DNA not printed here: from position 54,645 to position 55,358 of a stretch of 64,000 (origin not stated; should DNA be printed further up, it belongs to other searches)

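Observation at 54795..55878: PanA-like antitoxin (HTH-XRE + DUF4065/Panacea) overlapping a small RelE/ParE-like gene: putative toxin-antitoxin pair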

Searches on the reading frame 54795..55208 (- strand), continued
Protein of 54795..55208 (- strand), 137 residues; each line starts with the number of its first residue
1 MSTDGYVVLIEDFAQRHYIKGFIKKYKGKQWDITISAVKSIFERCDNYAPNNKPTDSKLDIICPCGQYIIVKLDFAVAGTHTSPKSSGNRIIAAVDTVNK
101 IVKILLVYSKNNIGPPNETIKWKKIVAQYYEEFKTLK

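Call 41: search_protein_representatives(alignment_id=A1)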
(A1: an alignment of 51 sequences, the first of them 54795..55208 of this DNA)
Query: 51 sequences, 133 profile positions. Proteins with E-value up to 0.001 (for the whole library): 223; up to 1e-10: 167; up to 1e-30: 44. The best 150 are listed.
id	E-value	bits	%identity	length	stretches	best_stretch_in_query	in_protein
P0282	7.4e-61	219.9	-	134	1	1-132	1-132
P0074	1.8e-58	212.2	-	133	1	1-132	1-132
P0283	1.6e-57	209.1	-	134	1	3-132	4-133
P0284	2.0e-55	202.3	-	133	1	1-132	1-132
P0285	1.5e-52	193.0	-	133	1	1-132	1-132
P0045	2.3e-52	192.4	-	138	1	1-131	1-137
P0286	1.1e-46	174.1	-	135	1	1-131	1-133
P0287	6.6e-44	165.0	-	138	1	4-132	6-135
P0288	1.1e-43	164.3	-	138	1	2-131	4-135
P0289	1.4e-42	160.7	-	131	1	3-131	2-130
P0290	1.7e-42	160.5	-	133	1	1-131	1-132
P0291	3.1e-39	149.9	-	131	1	3-130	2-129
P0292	4.0e-39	149.5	-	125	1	1-120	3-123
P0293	4.1e-39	149.5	-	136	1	3-129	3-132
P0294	8.1e-37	142.1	-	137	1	2-131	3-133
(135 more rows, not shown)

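Call 51: find_encoding_contigs(protein=P0001, flank=10000, max_places=4)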
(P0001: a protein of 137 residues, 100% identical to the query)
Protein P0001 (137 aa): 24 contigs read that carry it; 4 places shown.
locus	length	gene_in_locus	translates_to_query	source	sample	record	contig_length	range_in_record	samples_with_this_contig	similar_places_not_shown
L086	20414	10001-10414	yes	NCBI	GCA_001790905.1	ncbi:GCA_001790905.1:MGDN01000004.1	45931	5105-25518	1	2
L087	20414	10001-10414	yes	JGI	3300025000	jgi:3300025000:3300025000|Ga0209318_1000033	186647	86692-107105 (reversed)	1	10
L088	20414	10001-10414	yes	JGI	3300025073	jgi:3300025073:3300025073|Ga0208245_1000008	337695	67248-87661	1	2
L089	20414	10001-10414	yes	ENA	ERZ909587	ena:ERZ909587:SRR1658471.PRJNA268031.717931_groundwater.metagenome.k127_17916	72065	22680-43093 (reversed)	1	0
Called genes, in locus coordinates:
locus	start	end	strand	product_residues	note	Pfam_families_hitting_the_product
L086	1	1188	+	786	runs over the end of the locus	PF00403:HMA, PF00122:E1-E2_ATPase, PF00702:Hydrolase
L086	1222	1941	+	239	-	-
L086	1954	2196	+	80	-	PF01541:GIY-YIG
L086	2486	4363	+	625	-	PF12564:TypeIII_RM_meth, PF01555:N6_N4_Mtase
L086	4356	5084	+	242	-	-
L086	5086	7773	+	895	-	PF00270:DEAD (weak), PF04851:ResIII, PF27159:HI_1054_N, PF27365:HI_1054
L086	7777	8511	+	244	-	PF12705:PDDEXK_1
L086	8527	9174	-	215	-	-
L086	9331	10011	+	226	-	PF01381:HTH_3, PF12844:HTH_19 (weak), PF13443:HTH_26 (weak), PF13560:HTH_31 (weak), PF13274:SocA_Panacea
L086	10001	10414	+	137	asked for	-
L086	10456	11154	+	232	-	-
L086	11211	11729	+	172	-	-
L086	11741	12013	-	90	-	-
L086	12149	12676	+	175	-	-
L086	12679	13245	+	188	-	-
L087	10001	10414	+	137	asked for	-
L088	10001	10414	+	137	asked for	-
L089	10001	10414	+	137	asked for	-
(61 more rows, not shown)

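Call 55: search_protein_families(library=pfam, alignment_id=A4, max_evalue=0.00001)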
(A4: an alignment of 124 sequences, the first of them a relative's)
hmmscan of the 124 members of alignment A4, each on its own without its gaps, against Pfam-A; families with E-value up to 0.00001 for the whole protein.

A. member 1, L006:1188-1898:+ (237 aa): 1 family
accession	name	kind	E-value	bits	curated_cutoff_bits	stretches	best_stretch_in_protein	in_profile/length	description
PF00565.23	SNase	-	2.6e-10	41.2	21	1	70-161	2-104/107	Staphylococcal nuclease homologue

B. families by the number of members that match (of 124 scanned): 118 families (the first 25 are shown)
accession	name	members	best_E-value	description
PF04851.21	ResIII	8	3.9e-25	Type III restriction enzyme, res subunit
PF18766.7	SWI2_SNF2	6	2.1e-80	SWI2/SNF2 ATPase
PF22679.2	T1R_D3-like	4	5.5e-23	Type I restriction enzyme subunit R domain 3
PF09848.15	SLFN-g3_helicase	3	4.4e-70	Schlafen group 3, DNA/RNA helicase domain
PF01555.25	N6_N4_Mtase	3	6.9e-61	DNA methylase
PF13173.12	AAA_14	3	5.2e-29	AAA domain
PF00005.33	ABC_tran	3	7.2e-29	ABC transporter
PF02517.21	Rce1-like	3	5.2e-22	Type II CAAX prenyl endopeptidase Rce1-like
PF02661.23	Fic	3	1.2e-14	Fic/DOC family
PF00145.23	DNA_methylase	2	9.8e-73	C-5 cytosine-specific DNA methylase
PF20466.3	MmeI_TRD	2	4e-70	MmeI, target recognition domain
PF16363.11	GDP_Man_Dehyd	2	7.7e-68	GDP-mannose 4,6 dehydratase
PF01370.27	Epimerase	2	1.9e-60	NAD dependent epimerase/dehydratase family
PF20473.4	MmeI_Mtase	2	2.2e-54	MmeI, DNA-methyltransferase domain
PF02826.25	2-Hacid_dh_C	2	4e-45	D-isomer specific 2-hydroxyacid dehydrogenase, NAD binding domain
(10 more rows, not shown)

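Call 60: fold_search(model_id=the predicted structure, library=pdb)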
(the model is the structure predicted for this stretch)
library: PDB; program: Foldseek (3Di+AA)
matches with E <= 10: 609; with E <= 0.001: 0
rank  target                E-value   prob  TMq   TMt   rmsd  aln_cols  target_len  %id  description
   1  1wmi_A                4.3e-03  1.00  0.44  0.64   4.0       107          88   15  Crystal structure of archaeal RelE-RelB complex from Pyrococcus horikoshii OT3 (released 2005-03-15)
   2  8a0x_D                5.3e-03  0.99  0.47  0.56   6.0       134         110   16  Crystal structure of the HigB2-HigA2 tetramer in complex with operator DNA (released 2023-05-03)
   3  2khe_MODEL_1_A        1.0e-02  0.97  0.41  0.58   5.3       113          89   12  Solution Structure of the Bacterial Toxin Rele from Thermus Thermophilus HB8 (released 2010-03-31)
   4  6af4_C                1.2e-02  0.98  0.49  0.55   5.0       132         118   11  Toxin-Antitoxin module from Streptococcus pneumoniae (released 2019-08-14)
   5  8a0x_C                1.3e-02  0.92  0.43  0.52   6.2       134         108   16  Crystal structure of the HigB2-HigA2 tetramer in complex with operator DNA (released 2023-05-03)
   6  6kml_A                1.5e-02  0.98  0.45  0.57   4.6       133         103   13  2.09 Angstrom resolution crystal structure of tetrameric HigBA toxin-antitoxin complex from E.coli (released 2020-11-18)
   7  7v6w_E                1.6e-02  0.98  0.41  0.60   5.0       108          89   19  Crystal structure of heterohexameric Sa2YoeB-Sa2YefM complex bound to 26bp-DNA (released 2021-12-15)
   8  4fxh_B                1.6e-02  0.91  0.36  0.49   7.6       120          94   13  Crystal structure of the isolated E. coli RelE toxin, P212121 form (released 2012-08-29)
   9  5ja8_A                1.7e-02  0.90  0.41  0.50   6.3       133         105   14  Crystal structure of the HigB2 toxin in complex with Nb2 (released 2017-04-05)
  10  9w3a_A                2.0e-02  0.92  0.42  0.49   6.1       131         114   11  Crystal structure of PfiAT toxin-antitoxin complex (released 2026-02-11)
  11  5mje_A                2.5e-02  0.95  0.44  0.52   4.4       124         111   15  Crystal structure of the HigB2 toxin in complex with Nb8 (released 2017-04-05)
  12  9w3a_C                2.6e-02  0.77  0.36  0.43   8.0       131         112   11  Crystal structure of PfiAT toxin-antitoxin complex (released 2026-02-11)
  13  9w3a_B                2.8e-02  0.80  0.37  0.43   6.9       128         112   11  Crystal structure of PfiAT toxin-antitoxin complex (released 2026-02-11)
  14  6kml_C                3.0e-02  0.93  0.44  0.54   5.0       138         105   10  2.09 Angstrom resolution crystal structure of tetrameric HigBA toxin-antitoxin complex from E.coli (released 2020-11-18)
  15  7v6w_F                3.4e-02  0.98  0.44  0.64   4.7       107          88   20  Crystal structure of heterohexameric Sa2YoeB-Sa2YefM complex bound to 26bp-DNA (released 2021-12-15)
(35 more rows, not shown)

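Call 67: search_dna_similar(query=window:54795-55208:-, collection=phages, mode=protein, max_evalue=0.001, max_rows=10)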
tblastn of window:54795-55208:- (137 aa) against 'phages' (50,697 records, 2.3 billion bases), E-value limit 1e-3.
No match.

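Call 68: search_dna_similar(query=window:54795-55208:-, collection=plasmids, mode=protein, max_evalue=0.001, max_rows=10)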
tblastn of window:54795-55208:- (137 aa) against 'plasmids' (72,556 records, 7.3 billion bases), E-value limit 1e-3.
No match.

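Call 69: find_related_loci(query=A1, collection=viral_contigs, flank=3000)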
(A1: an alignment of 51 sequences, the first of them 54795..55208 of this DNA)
Query A1 (137 aa) in viral_contigs; peptide patterns used: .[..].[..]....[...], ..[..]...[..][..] (x = any residue, [..] = any of these).
87 stretches matched a pattern; 1 encode a relative of the query (tblastn E <= 1e-3); 1 distinct loci.
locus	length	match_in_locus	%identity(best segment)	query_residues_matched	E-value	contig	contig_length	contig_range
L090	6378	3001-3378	48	1-132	3e-34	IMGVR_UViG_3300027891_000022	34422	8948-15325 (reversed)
